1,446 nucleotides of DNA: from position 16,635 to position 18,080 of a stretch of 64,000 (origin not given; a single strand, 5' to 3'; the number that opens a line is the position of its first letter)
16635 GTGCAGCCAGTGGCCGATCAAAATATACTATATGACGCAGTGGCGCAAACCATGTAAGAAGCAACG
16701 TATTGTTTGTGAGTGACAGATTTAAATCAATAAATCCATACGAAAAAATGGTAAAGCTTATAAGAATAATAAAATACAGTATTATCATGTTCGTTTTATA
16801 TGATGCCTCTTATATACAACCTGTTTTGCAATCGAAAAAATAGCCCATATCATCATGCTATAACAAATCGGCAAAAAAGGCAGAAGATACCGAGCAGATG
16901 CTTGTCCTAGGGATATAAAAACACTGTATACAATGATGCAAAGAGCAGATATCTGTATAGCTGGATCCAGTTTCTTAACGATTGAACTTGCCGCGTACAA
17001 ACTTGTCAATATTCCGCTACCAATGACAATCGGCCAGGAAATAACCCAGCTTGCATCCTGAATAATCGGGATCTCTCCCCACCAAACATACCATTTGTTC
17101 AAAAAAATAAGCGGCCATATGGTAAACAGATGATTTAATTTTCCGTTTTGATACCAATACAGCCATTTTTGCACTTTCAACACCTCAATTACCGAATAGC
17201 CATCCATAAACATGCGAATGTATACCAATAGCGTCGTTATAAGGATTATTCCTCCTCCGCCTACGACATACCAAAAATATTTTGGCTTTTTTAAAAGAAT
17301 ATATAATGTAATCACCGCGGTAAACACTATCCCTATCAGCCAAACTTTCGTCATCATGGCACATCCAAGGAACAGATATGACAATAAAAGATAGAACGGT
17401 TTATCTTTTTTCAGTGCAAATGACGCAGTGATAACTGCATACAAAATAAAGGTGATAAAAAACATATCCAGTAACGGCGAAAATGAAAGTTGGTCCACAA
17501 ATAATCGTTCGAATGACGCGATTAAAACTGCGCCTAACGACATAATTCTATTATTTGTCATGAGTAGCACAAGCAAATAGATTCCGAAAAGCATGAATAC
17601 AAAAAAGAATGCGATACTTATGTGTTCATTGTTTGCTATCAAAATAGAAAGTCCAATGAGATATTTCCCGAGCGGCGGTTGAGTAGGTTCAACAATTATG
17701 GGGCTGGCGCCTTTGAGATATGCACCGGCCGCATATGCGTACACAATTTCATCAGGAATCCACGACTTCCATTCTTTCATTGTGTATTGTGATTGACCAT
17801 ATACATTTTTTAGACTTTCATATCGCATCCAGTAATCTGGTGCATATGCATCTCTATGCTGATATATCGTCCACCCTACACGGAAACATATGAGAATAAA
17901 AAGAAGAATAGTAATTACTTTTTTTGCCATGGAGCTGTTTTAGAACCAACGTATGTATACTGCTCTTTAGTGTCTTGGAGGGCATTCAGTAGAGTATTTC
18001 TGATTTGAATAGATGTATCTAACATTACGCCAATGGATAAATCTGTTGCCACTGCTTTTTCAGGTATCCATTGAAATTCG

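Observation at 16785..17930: Minimal (381 aa) PMT/GT39-like protein carrying the DE...PPLGK loop-1 signature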

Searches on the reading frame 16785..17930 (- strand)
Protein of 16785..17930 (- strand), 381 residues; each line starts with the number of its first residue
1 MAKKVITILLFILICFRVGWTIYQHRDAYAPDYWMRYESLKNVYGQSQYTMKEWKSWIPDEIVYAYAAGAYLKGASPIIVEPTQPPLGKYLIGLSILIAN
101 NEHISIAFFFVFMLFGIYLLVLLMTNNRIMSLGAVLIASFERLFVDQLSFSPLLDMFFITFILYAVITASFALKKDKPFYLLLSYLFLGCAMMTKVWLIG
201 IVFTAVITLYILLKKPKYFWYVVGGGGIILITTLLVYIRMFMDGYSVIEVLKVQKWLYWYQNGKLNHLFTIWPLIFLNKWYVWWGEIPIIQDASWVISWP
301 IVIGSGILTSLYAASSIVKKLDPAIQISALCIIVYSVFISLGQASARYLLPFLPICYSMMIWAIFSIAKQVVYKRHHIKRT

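Call 3: search_protein_families(library=pfam, proteins=[window:16785-17930:-], max_evalue=1)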
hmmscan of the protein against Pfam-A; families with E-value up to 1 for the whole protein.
window:16785-17930:- (381 aa): 1 family
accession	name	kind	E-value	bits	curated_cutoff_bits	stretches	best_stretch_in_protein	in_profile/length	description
PF13231.12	PMT_2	-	2e-09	38.3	26.1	1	84-231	2-154/160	Dolichyl-phosphate-mannose-protein mannosyltransferase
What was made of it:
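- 16785..17930 (-): Target gene: 381-aa compact GT-C glycosyltransferase. About 10 TM helices, N- and C-termini cytoplasmic, no soluble domain. PMT_2 at 38.3 bits against 26.1 (call 3).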

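Call 4: search_protein_families(library=ncbifam, proteins=[window:16785-17930:-], max_evalue=1)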
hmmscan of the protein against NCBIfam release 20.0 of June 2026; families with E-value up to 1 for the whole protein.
window:16785-17930:- (381 aa): 0 families

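Call 7: find_homologous_proteins(query=window:16785-17930:-, max_evalue=0.001)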
Query window:16785-17930:- (381 aa): 228 proteins with E <= 0.001 among 6023 candidates; the best 120 are listed.
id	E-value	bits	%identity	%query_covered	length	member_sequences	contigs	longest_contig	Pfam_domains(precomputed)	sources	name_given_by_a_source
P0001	8.7e-248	840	100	100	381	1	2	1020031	PF13231.13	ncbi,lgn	ncbi:MAG: glycosyltransferase family 39 protein [Microgenomates group bacterium]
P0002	5.9e-204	696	87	93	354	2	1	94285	PF13231.13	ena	-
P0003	1.6e-184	632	72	99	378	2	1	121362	PF13231.13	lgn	-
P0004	6.9e-183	626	71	99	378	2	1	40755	PF13231.13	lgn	-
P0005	4.4e-182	624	71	99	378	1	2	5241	PF13231.13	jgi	jgi:4-amino-4-deoxy-L-arabinose transferase-like glycosyltransferase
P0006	4.9e-182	624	71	99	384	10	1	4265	PF13231.13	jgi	-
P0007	1.1e-177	609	71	99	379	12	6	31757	PF13231.13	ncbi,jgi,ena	-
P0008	2.6e-168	578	68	98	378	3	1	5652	-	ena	-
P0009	6.7e-167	574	65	96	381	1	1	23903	-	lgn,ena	-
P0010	4.0e-165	568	65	99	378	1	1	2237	-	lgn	-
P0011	4.1e-162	558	65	98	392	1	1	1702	-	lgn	-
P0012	4.9e-161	554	63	100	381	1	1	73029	PF13231.13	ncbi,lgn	-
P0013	2.5e-156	539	64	99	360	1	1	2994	-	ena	-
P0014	9.7e-156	537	60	100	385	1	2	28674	-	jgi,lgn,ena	jgi:hypothetical protein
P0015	9.1e-141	488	58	97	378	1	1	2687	-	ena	-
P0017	5.0e-137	475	58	97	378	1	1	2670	PF13231.13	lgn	-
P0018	1.4e-136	474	58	95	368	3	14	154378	PF13231.13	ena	-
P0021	1.0e-131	458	55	98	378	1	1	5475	PF13231.13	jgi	jgi:hypothetical protein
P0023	7.2e-128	445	50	99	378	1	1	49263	PF13231.13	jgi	jgi:hypothetical protein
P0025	2.9e-117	410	48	95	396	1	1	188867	-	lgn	-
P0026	6.7e-116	406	58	84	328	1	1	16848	PF13231.13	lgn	-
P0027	7.2e-116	406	59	83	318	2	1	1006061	PF13231.13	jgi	jgi:hypothetical protein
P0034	9.5e-79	284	48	72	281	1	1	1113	PF13231.13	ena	-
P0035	1.1e-78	283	40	96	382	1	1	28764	PF13231.13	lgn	-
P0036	3.9e-75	272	39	97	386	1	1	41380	PF13231.13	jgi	jgi:hypothetical protein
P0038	1.0e-73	267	39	97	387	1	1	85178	PF13231.13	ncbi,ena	-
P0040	2.7e-72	262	38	91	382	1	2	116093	PF13231.13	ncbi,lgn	-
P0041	2.7e-72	262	42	90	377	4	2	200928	-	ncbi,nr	ncbi:glycosyltransferase family 39 protein [Candidatus Gottesmanbacteria bacterium]|nr:glycosyltrans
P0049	5.1e-67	245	37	99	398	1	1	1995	PF13231.13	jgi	jgi:hypothetical protein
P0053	7.7e-66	241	37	97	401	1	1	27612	PF13231.13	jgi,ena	-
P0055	1.1e-64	237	36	93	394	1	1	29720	PF13231.13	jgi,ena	-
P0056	1.7e-64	237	37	90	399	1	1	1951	PF13231.13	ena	-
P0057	1.7e-64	237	39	96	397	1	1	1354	PF13231.13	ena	-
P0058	1.7e-64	237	39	96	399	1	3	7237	PF13231.13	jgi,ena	jgi:hypothetical protein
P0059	2.4e-64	236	37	93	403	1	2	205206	PF13231.13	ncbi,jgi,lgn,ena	-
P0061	5.7e-64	235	35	94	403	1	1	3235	PF13231.13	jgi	jgi:hypothetical protein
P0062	6.1e-64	235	37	96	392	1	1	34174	PF13231.13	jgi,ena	-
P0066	6.6e-63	231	38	97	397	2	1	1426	PF13231.13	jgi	-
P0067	8.0e-63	231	34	98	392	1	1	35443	PF02366.25,PF13231.13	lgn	-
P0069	1.3e-62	230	36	98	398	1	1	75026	PF13231.13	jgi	jgi:hypothetical protein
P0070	1.4e-62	230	36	99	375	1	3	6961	PF13231.13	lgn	-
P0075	6.2e-62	228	38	87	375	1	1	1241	PF13231.13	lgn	-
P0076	6.6e-62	228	36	96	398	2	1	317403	PF13231.13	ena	-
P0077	8.1e-62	228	36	97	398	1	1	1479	PF13231.13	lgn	-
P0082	3.1e-61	226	37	96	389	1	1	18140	PF13231.13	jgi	jgi:hypothetical protein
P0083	3.7e-61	226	38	96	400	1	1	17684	PF13231.13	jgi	jgi:hypothetical protein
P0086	7.5e-61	225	38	96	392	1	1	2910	PF13231.13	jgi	jgi:hypothetical protein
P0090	1.6e-60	224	34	98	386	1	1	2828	PF13231.13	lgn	-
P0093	2.2e-60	223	36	98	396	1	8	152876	PF13231.13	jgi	jgi:hypothetical protein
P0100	1.8e-59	220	36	90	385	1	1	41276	PF13231.13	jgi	jgi:hypothetical protein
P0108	2.8e-58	216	36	93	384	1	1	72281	PF13231.13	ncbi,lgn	-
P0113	1.6e-57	214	35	96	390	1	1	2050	PF13231.13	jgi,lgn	-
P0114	1.7e-57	214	35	96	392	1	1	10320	PF13231.13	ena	-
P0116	3.6e-57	212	37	86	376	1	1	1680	PF13231.13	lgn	-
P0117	6.5e-57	212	35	93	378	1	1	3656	PF13231.13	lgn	-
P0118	8.8e-57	211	38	85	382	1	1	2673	PF13231.13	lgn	-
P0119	8.9e-57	211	35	96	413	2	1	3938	PF13231.13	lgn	-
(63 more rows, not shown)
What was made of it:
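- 16785..17930 (-): 228 word-index homologues (call 7).
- NCBI labels it GT39 (call 7).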

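Call 8: search_solved_structures(query=window:16785-17930:-, max_evalue=10, show_alignments=3)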
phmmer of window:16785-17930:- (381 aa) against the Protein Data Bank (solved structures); distinct sequences matched with E-value up to 10: 1.
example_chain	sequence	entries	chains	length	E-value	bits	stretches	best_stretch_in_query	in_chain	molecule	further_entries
2gwo_A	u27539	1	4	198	1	11.7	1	251-290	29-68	Dual specificity protein phosphatase 13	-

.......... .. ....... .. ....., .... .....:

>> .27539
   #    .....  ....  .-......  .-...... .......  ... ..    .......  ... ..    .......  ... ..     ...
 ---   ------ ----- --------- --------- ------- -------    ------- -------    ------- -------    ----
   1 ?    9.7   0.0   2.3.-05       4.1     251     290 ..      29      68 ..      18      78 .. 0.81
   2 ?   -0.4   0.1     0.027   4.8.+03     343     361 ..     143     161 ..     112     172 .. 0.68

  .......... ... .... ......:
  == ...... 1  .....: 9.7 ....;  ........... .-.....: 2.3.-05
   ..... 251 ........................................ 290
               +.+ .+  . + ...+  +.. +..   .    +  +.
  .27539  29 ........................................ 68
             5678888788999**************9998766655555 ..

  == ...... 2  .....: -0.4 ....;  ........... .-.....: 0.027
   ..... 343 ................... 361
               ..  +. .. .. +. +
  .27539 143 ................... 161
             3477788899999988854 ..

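Call 12: search_solved_structures(query=A1, max_evalue=10, show_alignments=5)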
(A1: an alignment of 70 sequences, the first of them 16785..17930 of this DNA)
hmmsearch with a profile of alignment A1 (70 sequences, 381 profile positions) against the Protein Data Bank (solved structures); distinct sequences matched with E-value up to 10: 0.

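Call 20: predict_structure(alignment_id=A1)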
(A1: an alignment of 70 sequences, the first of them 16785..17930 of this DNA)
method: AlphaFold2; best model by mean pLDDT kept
length: 381 residues; sequences in the alignment: 70
mean_pLDDT: 94.7   pTM: 0.93
mean pLDDT of the five models: 94.7, 94.1, 93.9, 93.1, 92.6
residues with pLDDT >= 90: 333; 70-90: 46; 50-70: 2; < 50: 0
segments of 3 or more residues with pLDDT < 50: none
pLDDT, mean of each block of 10 residues (from residue 1): 97 98 96 97 95 92 97 94 94 98 98 99 98 98 96 96 99 98 98 93 97 97 98 96 95 87 79 95 85 95 98 87 97 96 87 98 97 87 70
secondary structure, 60 per line:
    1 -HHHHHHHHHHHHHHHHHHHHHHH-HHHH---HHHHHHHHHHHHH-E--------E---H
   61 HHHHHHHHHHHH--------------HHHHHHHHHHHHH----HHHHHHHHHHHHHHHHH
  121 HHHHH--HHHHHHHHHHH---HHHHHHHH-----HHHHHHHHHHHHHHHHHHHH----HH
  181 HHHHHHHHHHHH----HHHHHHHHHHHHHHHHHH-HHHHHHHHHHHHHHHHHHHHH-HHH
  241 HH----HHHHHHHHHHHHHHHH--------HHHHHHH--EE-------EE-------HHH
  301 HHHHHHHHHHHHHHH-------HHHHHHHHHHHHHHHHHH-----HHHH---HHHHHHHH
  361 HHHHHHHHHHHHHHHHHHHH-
elements in order: H2-24 H26-29 H33-45 H60-72 H87-99 H104-125 H128-138 H142-149 H155-174 H179-192 H197-214 H216-236 H238-242 H247-262 H271-277 H298-315 H323-340 H346-349 H353-380
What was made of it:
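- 16785..17930 (-): AF2 pLDDT 94.7 (call 20).
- The model is confident (pLDDT 94.7, pTM 0.93; call 20).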

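Call 23: fold_search(model_id=the predicted structure, library=pdb)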
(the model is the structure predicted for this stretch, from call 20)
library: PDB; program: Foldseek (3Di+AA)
matches with E <= 10: 272; with E <= 0.001: 4
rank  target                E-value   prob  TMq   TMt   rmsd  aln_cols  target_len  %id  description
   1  7oci_F                4.9e-04  1.00  0.54  0.34  12.6       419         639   11  Cryo-EM structure of yeast Ost6p containing oligosaccharyltransferase complex (released 2022-02-16)
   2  6ftg_5                6.0e-04  1.00  0.52  0.34  11.4       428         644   11  Subtomogram average of OST-containing ribosome-translocon complexes from canine rough microsomal membranes (released 2018-03-21)
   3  9i5k_A                7.7e-04  1.00  0.60  0.48   6.8       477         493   12  Structure of the Chaetomium thermophilum Pmt4 homodimer (C2 symmetry) (released 2025-12-24)
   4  8age_A                8.8e-04  1.00  0.53  0.33  11.8       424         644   13  Structure of yeast oligosaccharylransferase complex with acceptor peptide bound (released 2022-12-07)
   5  5f15                  1.1e-03  1.00  0.50  0.37   6.0       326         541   13  Crystal Structure of ArnT from Cupriavidus metallidurans bound to Undecaprenyl phosphate (released 2016-02-17)
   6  6ezn_F                2.0e-03  1.00  0.51  0.33  14.4       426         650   13  Cryo-EM structure of the yeast oligosaccharyltransferase (OST) complex (released 2018-01-17)
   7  6s7t_A                2.7e-03  1.00  0.51  0.30  12.0       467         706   12  Cryo-EM structure of human oligosaccharyltransferase complex OST-B (released 2019-12-18)
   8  3wak                  2.8e-03  1.00  0.50  0.25  11.7       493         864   11  Crystal structure of the Archaeoglobus fulgidus oligosaccharyltransferase (O29867_ARCFU) in the apo form (released 2013-10-30)
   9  3rce_A                3.1e-03  1.00  0.54  0.32  10.9       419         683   13  Bacterial oligosaccharyltransferase PglB (released 2011-06-15)
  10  8b6l_I                3.7e-03  1.00  0.56  0.34  11.3       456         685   10  Subtomogram average of the human Sec61-TRAP-OSTA-translocon (released 2022-12-07)
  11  9n9j_I                5.8e-03  1.00  0.49  0.29  12.6       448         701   10  Structure of a GRP94 folding intermediate engaged with a CCDC134- and FKBP11-bound secretory translocon (released 2025-11-19)
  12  6gxc_A                6.3e-03  1.00  0.57  0.33  10.0       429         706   12  Bacterial oligosaccharyltransferase PglB in complex with an inhibitory peptide and a reactive lipid-linked oligosaccha (released 2018-11-14)
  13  8agb_A                6.3e-03  1.00  0.52  0.33  14.5       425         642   14  Structure of yeast oligosaccharylransferase complex with lipid-linked oligosaccharide bound (released 2022-12-07)
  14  8agc_A                1.1e-02  1.00  0.50  0.30  13.8       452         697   12  Structure of yeast oligosaccharylransferase complex with lipid-linked oligosaccharide and non-acceptor peptide bound (released 2022-12-07)
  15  6c26_A                1.1e-02  1.00  0.54  0.34  11.7       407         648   12  The Cryo-EM structure of a eukaryotic oligosaccharyl transferase complex (released 2018-01-31)
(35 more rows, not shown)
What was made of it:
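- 16785..17930 (-): GT-C fold hits (call 23).
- On GT-C fold glycosyltransferases, class A (STT3/PMT/ArnT type): Foldseek probability 1.00 to STT3, CtPmt4, ArnT and PglB, TMq 0.50-0.60 (call 23).
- On GT66 oligosaccharyltransferase (STT3/PglB/AglB): Fold similarity is limited to the TM core (call 23).
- Closest known: Protein O-mannosyltransferases. Same: GT-C fold, with the best TMq (0.60) to CtPmt4 (call 23).
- Closest known: ArnT. Same: Foldseek E 1.1e-3 (call 23).
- Closest known: STT3/PglB/AglB oligosaccharyltransferases. Same: The top Foldseek hits (4.9e-4 to 3e-3; call 23).
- Foldseek hits are STT3 at 4.9e-4, CtPmt4 at 7.7e-4 (TMq 0.60), ArnT at 1.1e-3 and PglB at 3e-3 (call 23). CtPmt4 gives the best query-normalised TM-score, 0.60 (call 23). 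The fold is equally close to STT3 and ArnT (call 23). The top Foldseek hits are STT3 subunits and PglB (call 23).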

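Call 27: find_encoding_contigs(protein=P0041, flank=6000, max_places=2)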
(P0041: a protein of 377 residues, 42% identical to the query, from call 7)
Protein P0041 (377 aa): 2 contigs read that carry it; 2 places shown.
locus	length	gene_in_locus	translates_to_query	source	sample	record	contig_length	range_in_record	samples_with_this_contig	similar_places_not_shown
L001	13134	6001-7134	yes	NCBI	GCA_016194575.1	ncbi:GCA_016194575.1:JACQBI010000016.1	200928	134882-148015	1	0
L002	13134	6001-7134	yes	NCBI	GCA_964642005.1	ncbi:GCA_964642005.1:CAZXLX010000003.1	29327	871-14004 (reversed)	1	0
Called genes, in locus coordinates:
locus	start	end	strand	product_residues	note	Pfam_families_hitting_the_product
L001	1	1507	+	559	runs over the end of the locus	PF13231:PMT_2 (faint)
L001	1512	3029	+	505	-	PF13231:PMT_2 (weak)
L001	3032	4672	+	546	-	-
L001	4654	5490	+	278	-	PF00535:Glycos_transf_2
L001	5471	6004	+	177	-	PF18915:DUF5667 (weak)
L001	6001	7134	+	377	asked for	-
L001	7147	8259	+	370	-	PF26314:MptA_B_family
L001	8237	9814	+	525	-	-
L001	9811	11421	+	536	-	-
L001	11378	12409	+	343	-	PF13579:Glyco_trans_4_4, PF13439:Glyco_transf_4, PF00534:Glycos_transf_1, PF13692:Glyco_trans_1_4, PF20706:GT4-conflict (weak), PF13524:Glyco_trans_1_2 (weak)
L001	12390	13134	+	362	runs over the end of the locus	-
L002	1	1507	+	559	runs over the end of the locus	PF13231:PMT_2 (faint)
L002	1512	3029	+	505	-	PF13231:PMT_2 (weak)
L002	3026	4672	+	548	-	-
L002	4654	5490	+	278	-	PF00535:Glycos_transf_2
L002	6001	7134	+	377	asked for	-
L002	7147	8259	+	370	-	PF26314:MptA_B_family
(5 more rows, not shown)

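Call 28: find_encoding_contigs(protein=P0059, flank=6000, max_places=2)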
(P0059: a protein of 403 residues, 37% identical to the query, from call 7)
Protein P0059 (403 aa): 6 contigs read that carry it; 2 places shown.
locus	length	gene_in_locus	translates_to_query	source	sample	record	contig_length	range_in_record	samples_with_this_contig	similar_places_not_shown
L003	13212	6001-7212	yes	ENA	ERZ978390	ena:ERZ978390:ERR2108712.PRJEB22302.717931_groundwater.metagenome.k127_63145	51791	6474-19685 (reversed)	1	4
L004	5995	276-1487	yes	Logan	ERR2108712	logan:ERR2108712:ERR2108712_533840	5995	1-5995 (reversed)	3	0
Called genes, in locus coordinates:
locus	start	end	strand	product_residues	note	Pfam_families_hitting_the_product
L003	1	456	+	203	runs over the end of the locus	-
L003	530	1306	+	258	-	PF00535:Glycos_transf_2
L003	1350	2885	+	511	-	PF13231:PMT_2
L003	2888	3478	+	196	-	-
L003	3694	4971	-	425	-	PF09852:DUF2079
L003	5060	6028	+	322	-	PF01073:3Beta_HSD, PF01370:Epimerase, PF02719:Polysacc_synt_2, PF04321:RmlD_sub_bind, PF07993:NAD_binding_4 (faint), PF16363:GDP_Man_Dehyd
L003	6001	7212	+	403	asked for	PF13231:PMT_2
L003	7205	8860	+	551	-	PF10131:PTPS_related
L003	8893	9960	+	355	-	PF13439:Glyco_transf_4, PF00534:Glycos_transf_1, PF13692:Glyco_trans_1_4, PF13524:Glyco_trans_1_2 (weak), PF20706:GT4-conflict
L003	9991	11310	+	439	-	PF01943:Polysacc_synt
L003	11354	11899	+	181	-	PF00908:dTDP_sugar_isom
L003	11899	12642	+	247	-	PF00535:Glycos_transf_2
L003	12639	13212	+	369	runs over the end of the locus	PF13439:Glyco_transf_4, PF20706:GT4-conflict, PF00534:Glycos_transf_1, PF13692:Glyco_trans_1_4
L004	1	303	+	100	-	?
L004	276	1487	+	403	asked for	PF13231:PMT_2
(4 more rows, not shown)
